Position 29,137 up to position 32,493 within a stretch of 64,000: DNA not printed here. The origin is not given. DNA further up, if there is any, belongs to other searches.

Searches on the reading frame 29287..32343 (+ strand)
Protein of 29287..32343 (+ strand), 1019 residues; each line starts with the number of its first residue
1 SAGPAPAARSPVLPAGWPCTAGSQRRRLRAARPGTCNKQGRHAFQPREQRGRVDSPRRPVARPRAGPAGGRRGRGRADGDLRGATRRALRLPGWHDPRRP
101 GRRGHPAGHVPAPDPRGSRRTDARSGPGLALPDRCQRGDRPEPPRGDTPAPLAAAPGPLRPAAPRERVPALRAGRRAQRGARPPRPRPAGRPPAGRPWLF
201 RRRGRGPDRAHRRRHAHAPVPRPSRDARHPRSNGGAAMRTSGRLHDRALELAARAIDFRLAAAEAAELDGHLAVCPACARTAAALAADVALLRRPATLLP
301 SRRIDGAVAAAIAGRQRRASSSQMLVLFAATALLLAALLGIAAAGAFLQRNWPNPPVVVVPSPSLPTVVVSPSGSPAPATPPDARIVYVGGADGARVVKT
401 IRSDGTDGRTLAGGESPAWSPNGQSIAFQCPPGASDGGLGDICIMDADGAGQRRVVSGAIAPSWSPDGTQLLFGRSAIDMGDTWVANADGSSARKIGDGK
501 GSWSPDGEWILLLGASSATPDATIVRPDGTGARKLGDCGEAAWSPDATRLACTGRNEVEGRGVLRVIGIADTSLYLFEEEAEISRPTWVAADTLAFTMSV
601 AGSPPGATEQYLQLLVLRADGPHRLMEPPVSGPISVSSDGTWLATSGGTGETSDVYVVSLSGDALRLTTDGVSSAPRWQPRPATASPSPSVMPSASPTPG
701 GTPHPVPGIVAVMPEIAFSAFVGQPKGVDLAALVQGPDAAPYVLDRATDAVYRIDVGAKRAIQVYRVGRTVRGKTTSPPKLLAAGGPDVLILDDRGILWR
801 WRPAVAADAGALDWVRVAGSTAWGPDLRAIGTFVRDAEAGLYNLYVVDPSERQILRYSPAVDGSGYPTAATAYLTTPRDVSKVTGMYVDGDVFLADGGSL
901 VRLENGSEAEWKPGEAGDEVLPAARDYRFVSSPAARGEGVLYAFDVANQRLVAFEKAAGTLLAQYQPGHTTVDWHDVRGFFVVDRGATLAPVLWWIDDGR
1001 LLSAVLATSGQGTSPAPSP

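Call 30: search_protein_families(library=pfam, proteins=[window:29287-32343:+], max_evalue=0.001)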
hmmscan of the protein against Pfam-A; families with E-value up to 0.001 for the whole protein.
window:29287-32343:+ (1019 aa): 1 family
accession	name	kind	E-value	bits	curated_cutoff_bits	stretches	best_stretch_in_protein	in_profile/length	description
PF07676.18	PD40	-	4.5e-06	26.9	20.9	0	415-428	12-25/38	WD40-like Beta Propeller Repeat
